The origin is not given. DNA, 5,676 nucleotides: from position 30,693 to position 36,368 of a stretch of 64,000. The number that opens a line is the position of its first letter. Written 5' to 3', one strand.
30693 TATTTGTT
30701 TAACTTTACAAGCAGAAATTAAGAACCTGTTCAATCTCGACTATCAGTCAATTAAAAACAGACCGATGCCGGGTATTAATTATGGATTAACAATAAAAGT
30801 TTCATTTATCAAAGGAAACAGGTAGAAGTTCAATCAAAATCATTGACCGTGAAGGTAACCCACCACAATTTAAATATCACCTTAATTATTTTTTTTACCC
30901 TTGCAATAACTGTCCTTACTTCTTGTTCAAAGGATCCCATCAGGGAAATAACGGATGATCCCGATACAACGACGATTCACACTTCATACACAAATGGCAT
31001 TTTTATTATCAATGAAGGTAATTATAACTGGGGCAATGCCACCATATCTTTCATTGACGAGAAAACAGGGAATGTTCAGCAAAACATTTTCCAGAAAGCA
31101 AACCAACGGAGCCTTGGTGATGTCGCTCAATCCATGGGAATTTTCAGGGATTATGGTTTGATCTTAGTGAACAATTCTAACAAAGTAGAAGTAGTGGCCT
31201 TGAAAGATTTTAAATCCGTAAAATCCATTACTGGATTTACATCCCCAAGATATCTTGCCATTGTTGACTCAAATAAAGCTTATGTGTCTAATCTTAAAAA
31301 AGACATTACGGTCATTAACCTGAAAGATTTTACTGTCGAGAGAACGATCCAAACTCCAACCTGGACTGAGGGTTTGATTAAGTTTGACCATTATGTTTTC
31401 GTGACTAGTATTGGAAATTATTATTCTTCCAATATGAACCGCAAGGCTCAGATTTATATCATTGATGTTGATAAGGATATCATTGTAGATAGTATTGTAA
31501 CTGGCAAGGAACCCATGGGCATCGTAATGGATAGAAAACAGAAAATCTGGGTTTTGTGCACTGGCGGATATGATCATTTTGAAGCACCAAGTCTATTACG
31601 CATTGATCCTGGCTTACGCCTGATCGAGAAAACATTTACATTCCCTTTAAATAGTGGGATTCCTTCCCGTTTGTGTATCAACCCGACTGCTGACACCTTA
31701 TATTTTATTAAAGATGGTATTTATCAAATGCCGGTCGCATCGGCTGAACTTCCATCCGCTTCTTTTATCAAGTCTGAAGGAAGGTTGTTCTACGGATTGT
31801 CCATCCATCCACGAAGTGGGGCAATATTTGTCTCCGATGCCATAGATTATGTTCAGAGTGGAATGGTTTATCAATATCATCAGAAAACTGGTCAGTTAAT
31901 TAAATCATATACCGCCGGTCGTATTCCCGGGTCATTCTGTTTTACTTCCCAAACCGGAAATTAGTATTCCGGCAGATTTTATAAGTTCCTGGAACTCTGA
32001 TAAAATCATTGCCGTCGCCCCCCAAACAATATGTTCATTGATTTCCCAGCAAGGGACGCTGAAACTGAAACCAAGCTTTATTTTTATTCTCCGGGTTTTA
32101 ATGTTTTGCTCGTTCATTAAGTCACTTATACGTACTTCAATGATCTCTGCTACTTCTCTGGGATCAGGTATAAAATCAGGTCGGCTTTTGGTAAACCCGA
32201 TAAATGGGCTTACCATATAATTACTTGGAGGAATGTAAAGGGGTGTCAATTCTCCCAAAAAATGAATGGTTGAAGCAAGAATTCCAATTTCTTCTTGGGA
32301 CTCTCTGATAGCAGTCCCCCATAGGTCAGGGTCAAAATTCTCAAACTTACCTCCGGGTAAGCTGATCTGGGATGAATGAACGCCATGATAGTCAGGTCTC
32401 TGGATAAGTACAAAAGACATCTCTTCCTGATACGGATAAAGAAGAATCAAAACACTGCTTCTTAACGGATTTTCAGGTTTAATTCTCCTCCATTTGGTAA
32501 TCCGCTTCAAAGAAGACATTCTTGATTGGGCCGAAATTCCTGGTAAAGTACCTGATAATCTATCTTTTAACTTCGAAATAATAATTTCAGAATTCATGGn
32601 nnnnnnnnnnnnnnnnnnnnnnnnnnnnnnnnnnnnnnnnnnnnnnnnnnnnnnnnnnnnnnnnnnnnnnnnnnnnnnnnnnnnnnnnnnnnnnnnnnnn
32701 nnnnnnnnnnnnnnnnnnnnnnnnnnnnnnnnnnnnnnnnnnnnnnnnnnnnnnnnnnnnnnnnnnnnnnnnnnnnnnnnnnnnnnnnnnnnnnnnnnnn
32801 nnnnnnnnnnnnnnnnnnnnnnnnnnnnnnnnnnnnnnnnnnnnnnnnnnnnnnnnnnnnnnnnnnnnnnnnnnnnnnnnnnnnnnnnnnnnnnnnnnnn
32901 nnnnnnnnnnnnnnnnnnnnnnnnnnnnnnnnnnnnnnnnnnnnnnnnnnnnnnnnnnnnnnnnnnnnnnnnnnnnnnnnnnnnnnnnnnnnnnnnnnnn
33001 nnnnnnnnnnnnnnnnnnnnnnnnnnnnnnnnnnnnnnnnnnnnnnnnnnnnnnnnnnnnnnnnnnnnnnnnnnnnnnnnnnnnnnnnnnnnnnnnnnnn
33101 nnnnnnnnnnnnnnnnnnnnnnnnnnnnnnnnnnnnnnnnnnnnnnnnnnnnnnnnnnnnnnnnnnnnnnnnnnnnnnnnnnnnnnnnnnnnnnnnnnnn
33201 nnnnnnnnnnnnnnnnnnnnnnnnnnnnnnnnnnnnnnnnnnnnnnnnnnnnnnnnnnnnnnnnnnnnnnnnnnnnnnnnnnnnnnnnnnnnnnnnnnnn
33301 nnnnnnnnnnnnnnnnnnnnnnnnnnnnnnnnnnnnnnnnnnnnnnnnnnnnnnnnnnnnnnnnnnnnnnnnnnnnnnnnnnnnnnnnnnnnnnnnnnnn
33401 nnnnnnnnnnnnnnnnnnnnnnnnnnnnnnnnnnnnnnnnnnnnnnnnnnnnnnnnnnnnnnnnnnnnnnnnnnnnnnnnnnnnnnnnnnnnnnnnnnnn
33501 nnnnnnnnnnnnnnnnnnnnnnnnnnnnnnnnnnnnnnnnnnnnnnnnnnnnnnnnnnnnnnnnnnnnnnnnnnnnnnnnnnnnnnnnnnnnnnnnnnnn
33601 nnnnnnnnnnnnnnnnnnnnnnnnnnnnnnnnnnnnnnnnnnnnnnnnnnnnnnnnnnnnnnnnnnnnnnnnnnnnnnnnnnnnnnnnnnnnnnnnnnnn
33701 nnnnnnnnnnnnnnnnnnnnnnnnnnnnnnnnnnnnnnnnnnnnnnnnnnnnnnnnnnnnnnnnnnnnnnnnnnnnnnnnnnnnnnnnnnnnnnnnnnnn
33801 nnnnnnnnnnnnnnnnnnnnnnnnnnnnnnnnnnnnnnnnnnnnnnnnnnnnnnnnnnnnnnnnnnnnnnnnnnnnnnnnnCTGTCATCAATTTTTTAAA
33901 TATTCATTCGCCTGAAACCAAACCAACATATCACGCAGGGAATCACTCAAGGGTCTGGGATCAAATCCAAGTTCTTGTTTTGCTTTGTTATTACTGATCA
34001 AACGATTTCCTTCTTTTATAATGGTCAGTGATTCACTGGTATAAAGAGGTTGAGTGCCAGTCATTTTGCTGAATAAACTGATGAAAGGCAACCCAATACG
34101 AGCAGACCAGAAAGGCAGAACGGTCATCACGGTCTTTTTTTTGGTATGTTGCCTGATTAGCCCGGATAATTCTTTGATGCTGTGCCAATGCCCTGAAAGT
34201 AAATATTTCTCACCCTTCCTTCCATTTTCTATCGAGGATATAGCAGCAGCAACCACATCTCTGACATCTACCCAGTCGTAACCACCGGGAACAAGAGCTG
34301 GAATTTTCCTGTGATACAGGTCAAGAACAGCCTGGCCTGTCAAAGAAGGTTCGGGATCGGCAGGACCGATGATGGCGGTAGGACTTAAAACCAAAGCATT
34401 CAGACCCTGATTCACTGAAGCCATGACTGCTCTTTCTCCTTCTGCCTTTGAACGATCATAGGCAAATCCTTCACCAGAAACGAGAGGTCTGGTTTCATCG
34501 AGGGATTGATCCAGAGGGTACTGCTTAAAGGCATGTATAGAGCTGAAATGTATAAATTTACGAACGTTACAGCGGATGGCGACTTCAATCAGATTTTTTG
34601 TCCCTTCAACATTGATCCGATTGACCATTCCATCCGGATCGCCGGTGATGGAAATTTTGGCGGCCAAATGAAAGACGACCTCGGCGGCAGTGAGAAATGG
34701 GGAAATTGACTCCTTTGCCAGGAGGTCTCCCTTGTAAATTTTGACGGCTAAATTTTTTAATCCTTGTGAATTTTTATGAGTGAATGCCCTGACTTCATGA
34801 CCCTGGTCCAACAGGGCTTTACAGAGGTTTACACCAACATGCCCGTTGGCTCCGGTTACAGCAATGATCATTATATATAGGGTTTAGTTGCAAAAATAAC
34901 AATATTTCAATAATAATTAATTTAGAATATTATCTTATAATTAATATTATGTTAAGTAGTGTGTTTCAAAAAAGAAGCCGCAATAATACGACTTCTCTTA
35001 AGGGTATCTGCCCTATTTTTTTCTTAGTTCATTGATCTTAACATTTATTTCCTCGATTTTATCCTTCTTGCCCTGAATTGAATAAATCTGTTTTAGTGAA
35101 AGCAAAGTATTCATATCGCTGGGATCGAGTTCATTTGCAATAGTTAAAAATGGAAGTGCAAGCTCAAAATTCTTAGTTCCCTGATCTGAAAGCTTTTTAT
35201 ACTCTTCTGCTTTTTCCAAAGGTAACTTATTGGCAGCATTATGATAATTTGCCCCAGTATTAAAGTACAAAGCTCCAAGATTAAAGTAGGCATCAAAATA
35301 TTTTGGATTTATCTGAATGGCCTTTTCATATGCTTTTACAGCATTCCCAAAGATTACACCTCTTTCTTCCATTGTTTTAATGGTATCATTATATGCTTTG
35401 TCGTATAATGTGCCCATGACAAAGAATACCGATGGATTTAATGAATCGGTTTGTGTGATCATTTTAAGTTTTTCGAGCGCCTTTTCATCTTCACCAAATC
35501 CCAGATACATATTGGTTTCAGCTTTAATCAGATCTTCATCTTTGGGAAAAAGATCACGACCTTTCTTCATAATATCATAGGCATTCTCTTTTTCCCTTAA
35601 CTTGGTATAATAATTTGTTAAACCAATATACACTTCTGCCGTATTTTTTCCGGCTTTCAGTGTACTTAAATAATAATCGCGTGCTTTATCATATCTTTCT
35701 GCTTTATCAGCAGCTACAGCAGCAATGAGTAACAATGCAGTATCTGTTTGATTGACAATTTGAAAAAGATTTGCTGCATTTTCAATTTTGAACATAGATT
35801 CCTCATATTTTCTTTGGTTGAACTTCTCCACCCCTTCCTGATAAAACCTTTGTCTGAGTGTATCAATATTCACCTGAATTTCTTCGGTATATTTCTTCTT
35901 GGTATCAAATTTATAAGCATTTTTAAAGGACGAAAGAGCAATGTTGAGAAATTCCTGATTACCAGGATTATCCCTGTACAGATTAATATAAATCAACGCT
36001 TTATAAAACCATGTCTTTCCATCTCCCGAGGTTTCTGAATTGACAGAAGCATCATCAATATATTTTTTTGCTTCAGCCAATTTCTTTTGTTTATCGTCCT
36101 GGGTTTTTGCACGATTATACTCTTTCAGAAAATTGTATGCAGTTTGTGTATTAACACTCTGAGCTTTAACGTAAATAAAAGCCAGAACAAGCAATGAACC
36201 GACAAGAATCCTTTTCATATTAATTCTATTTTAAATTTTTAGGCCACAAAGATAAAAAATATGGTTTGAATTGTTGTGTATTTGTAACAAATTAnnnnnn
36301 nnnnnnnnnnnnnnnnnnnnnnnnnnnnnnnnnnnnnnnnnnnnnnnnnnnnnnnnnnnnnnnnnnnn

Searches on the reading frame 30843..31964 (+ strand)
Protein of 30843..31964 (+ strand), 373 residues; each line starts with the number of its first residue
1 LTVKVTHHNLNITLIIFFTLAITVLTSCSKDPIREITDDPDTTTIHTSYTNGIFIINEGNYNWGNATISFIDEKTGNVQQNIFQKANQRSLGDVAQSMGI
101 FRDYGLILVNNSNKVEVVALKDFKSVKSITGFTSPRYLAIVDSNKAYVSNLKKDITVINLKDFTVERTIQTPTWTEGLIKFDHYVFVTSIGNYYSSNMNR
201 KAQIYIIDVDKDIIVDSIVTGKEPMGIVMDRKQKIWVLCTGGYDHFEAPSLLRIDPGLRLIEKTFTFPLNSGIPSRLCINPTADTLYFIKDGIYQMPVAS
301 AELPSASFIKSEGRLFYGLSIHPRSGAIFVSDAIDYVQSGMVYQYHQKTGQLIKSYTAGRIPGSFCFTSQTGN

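Call 12: search_protein_families(library=pfam, proteins=[window:30843-31964:+])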
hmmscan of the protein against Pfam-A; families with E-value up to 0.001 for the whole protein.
window:30843-31964:+ (373 aa): 2 families
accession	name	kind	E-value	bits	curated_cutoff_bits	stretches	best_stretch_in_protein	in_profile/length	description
PF16819.11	DUF5074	-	5.3e-21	75.5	27.2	1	51-357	1-339/353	Domain of unknown function (DUF5074)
PF15064.11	CATSPERG_beta-prop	-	0.00081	18.6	27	0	167-247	263-343/442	CATSPERG beta-propeller domain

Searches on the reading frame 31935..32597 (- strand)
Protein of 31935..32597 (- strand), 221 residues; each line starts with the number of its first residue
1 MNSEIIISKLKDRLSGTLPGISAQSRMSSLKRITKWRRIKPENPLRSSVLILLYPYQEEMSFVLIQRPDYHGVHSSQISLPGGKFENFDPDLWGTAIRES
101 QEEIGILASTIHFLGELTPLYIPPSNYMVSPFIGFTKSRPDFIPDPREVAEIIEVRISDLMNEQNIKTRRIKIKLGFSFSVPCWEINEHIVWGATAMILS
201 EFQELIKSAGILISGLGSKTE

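Call 12: search_protein_families(library=pfam, proteins=[window:31935-32597:-])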
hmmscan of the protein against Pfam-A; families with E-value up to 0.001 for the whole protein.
window:31935-32597:- (221 aa): 1 family
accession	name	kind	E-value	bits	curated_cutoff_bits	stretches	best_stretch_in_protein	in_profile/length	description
PF00293.34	NUDIX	-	2.2e-12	47.5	21.1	1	45-160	2-118/134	NUDIX domain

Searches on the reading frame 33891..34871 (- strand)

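Call 12: search_protein_families(library=pfam, proteins=[window:33891-34871:-])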
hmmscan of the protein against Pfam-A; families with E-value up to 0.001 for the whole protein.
window:33891-34871:- (327 aa): 8 families
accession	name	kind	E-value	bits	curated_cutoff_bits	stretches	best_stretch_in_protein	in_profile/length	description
PF01370.27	Epimerase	-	6.5e-32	111.3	20.9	1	3-223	1-237/240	NAD dependent epimerase/dehydratase family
PF01073.25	3Beta_HSD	-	1.6e-23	83.6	22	1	4-175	1-189/280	3-beta hydroxysteroid dehydrogenase/isomerase family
PF16363.11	GDP_Man_Dehyd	-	4.2e-15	56.5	27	1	5-306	2-322/332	GDP-mannose 4,6 dehydratase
PF13460.12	NAD_binding_10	-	6.3e-15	55.9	27.2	1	7-167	1-146/184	NAD(P)H-binding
PF07993.18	NAD_binding_4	-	1.1e-13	51.4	20.1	1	52-176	78-214/258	Male sterility protein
PF05368.20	NmrA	-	2.7e-12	47.3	27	1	3-112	5-107/298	NmrA-like family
PF04321.23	RmlD_sub_bind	-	3.1e-10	40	27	1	1-155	1-142/287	RmlD substrate binding domain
PF02719.21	Polysacc_synt_2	-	5.6e-07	29.5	20.2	1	3-112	1-129/293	Polysaccharide biosynthesis protein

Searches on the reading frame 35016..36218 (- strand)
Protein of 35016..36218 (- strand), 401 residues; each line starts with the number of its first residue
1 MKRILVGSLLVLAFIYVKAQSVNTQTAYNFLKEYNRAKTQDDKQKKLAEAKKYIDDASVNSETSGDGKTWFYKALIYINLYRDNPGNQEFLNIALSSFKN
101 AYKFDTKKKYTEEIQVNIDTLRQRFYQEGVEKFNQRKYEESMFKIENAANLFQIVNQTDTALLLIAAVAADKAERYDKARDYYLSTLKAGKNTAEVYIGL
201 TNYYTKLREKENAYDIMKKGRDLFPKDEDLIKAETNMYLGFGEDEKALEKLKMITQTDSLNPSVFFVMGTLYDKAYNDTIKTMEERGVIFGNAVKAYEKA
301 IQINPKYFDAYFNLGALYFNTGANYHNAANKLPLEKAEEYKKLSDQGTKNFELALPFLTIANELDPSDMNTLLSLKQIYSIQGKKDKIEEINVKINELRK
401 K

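Call 12: search_protein_families(library=pfam, proteins=[window:35016-36218:-])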
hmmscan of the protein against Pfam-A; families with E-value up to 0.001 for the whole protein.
window:35016-36218:- (401 aa): 5 families
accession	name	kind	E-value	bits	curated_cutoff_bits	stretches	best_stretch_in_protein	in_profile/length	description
PF13414.12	TPR_11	-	2.2e-10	40.5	26.8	1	292-322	12-42/42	TPR repeat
PF13428.12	TPR_14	-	5.8e-09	36.2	23.5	0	161-200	2-41/44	Tetratricopeptide repeat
PF14559.12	TPR_19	-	1.1e-07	32.6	25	0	291-322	8-39/68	Tetratricopeptide repeat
PF13431.12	TPR_17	-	2e-07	31.2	24.4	1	296-322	1-27/34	Tetratricopeptide repeat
PF13432.12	TPR_16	-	5.8e-05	23.9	32.7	0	292-323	15-46/65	Tetratricopeptide repeat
